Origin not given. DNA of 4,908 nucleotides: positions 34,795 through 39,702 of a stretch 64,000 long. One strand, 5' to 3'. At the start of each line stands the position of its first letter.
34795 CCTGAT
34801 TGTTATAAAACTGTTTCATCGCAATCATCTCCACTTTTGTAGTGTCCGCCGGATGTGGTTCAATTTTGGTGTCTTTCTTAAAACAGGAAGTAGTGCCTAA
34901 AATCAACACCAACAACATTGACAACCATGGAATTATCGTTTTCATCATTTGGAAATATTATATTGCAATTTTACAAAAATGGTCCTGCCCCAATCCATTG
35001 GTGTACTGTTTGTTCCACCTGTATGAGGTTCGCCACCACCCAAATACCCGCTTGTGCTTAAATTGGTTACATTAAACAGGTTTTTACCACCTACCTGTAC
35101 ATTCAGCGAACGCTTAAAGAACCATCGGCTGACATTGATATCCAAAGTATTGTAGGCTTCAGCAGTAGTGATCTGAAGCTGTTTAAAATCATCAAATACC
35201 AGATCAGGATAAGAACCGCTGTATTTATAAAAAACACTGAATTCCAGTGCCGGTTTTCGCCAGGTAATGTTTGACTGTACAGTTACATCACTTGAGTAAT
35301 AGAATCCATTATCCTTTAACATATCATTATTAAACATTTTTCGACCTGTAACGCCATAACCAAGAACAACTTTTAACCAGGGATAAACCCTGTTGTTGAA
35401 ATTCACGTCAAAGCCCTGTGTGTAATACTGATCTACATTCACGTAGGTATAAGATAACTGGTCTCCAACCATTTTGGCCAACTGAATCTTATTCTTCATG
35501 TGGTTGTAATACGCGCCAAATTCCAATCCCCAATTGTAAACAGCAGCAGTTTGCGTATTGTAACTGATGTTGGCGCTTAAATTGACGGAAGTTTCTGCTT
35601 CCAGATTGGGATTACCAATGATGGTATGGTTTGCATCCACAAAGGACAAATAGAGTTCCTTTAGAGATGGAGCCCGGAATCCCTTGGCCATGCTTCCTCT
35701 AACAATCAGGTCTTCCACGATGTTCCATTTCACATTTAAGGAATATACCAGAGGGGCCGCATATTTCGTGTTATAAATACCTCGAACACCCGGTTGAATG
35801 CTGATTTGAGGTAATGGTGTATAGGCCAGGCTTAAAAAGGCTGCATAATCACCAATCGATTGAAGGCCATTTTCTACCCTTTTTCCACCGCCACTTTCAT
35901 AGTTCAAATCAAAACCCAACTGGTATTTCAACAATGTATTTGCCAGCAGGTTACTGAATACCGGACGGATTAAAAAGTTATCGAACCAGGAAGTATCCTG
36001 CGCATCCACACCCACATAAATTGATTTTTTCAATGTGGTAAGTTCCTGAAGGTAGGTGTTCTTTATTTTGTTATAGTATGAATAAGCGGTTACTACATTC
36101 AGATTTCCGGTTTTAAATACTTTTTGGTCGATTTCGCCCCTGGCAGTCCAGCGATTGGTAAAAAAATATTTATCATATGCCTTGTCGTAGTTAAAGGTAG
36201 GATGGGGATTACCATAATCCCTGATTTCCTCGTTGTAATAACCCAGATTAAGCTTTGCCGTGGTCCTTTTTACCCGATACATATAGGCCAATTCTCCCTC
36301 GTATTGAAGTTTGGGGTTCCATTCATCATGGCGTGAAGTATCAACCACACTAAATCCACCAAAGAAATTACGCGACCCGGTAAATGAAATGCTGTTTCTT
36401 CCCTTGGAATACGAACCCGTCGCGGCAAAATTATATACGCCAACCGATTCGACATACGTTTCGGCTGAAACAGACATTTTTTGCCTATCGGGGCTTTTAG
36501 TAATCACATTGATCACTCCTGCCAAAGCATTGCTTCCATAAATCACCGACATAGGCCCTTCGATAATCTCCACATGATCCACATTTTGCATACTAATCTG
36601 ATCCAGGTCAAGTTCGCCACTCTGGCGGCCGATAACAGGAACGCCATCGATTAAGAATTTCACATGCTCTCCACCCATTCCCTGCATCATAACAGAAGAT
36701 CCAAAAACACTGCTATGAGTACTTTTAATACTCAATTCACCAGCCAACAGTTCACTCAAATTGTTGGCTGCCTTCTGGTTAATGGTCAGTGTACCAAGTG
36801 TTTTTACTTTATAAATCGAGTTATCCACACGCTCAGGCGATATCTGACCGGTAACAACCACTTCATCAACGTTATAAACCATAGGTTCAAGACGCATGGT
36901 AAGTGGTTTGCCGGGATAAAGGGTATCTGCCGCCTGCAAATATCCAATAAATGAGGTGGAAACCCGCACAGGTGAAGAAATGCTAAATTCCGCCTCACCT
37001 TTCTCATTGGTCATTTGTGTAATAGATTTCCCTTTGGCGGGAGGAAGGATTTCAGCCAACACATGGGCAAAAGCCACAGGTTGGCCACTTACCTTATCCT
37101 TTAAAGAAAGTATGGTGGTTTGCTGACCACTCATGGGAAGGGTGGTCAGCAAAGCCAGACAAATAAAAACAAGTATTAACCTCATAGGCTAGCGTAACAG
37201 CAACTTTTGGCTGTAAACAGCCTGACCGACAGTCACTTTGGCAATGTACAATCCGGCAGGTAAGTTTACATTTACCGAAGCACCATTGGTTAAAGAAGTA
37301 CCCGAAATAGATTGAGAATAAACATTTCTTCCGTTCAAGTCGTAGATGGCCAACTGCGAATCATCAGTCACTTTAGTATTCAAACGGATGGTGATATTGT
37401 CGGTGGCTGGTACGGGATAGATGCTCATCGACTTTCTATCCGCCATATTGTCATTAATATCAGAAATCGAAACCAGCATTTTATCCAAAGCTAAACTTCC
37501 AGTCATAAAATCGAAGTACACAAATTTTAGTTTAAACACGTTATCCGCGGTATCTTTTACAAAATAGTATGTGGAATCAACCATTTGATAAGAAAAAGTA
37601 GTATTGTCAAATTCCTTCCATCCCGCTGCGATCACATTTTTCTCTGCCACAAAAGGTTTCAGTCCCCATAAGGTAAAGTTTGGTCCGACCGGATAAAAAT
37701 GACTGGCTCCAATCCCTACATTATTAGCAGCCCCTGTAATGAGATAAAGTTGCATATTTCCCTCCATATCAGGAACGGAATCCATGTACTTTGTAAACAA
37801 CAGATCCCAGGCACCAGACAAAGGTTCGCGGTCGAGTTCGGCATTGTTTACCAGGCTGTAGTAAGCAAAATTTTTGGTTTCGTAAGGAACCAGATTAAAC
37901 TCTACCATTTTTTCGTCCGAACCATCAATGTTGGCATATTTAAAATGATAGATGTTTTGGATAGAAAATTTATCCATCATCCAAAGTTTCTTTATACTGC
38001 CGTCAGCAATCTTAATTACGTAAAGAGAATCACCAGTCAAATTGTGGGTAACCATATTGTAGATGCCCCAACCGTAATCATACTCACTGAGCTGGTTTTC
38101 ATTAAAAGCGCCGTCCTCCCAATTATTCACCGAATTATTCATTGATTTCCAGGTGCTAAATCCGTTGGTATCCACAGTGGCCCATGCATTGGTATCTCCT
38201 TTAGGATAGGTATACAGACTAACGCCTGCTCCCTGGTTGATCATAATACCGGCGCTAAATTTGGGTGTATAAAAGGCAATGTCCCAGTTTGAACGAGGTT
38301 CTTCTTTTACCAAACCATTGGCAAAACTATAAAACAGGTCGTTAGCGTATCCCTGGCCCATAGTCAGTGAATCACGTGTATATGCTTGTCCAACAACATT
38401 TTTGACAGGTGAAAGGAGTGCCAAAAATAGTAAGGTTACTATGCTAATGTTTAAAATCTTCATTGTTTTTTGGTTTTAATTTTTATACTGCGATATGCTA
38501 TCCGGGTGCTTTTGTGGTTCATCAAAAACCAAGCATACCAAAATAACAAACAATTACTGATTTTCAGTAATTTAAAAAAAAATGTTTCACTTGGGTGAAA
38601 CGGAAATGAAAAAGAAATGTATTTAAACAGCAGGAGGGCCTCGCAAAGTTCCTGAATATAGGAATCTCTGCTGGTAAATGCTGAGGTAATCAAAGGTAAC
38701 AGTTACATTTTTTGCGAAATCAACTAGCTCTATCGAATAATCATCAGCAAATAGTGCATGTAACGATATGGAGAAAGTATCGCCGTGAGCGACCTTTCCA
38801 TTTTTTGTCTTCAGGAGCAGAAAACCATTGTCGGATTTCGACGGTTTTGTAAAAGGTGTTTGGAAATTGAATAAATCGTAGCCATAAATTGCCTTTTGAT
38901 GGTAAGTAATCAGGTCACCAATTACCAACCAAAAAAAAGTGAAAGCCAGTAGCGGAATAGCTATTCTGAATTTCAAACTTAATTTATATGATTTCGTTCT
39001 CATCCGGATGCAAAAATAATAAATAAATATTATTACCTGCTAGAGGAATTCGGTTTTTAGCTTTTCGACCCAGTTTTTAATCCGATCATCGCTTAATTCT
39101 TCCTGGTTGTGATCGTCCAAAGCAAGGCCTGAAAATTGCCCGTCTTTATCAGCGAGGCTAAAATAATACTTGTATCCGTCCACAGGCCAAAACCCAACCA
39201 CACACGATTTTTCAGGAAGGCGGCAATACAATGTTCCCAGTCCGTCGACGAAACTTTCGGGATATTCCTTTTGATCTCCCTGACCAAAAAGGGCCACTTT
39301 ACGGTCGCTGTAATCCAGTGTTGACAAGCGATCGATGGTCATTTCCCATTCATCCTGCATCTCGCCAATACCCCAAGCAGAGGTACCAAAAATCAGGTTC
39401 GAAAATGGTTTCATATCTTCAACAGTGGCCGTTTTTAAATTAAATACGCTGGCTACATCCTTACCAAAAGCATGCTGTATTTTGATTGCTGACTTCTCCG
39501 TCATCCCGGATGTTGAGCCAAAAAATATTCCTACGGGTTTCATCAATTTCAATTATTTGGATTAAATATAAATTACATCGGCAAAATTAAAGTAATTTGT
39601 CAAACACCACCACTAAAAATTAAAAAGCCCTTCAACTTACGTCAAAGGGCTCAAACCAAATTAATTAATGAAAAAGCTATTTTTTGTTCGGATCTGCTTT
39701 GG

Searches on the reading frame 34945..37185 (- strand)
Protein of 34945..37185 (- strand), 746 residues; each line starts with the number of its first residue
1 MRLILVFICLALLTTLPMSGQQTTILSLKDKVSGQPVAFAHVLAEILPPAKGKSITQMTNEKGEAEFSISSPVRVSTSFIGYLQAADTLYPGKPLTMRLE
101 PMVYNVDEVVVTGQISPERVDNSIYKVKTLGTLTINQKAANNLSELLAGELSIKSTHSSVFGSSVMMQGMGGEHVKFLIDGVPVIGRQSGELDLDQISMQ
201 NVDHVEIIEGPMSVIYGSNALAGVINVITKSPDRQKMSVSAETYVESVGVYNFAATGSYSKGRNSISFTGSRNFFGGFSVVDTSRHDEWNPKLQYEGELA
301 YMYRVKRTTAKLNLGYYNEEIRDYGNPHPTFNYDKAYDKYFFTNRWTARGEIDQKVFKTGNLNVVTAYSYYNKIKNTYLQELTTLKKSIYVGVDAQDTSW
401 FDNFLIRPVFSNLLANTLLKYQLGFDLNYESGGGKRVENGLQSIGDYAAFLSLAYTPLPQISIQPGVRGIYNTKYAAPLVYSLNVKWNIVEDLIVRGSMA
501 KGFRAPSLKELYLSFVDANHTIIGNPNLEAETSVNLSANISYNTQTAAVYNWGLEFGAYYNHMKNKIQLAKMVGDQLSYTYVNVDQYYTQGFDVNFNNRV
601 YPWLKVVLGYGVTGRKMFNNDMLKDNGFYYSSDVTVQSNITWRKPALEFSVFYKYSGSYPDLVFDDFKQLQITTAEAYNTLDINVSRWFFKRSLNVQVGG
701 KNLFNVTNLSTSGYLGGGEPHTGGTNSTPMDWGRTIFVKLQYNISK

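Call 53: search_protein_families(library=pfam, proteins=[window:34945-37185:-], max_evalue=0.00001)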
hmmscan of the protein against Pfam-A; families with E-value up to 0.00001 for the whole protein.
window:34945-37185:- (746 aa): 3 families
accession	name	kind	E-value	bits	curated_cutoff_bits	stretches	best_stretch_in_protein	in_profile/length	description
PF00593.30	TonB_dep_Rec_b-barrel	-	5.6e-23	82.9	27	1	264-703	39-436/436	TonB dependent receptor-like, beta-barrel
PF07715.20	Plug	-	2.6e-18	66.9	23.9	1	126-224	8-107/107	TonB-dependent Receptor Plug Domain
PF14905.12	OMP_b-brl_3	-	1.9e-13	50.7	27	1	513-708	198-378/408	Outer membrane protein beta-barrel family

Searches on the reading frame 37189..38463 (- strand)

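Call 53: search_protein_families(library=pfam, proteins=[window:37189-38463:-], max_evalue=0.00001)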
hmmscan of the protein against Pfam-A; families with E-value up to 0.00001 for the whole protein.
window:37189-38463:- (424 aa): 1 family
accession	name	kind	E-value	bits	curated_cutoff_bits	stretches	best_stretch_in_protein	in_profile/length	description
PF18962.6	Por_Secre_tail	-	2.5e-11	44.2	27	1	348-421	1-73/75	Secretion system C-terminal sorting domain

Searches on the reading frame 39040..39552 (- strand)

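Call 53: search_protein_families(library=pfam, proteins=[window:39040-39552:-], max_evalue=0.00001)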
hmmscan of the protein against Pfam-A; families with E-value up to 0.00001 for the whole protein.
window:39040-39552:- (170 aa): 1 family
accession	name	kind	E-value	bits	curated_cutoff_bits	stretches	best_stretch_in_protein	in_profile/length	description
PF00258.30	Flavodoxin_1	-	2.4e-13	50.9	25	1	9-161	1-143/143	Flavodoxin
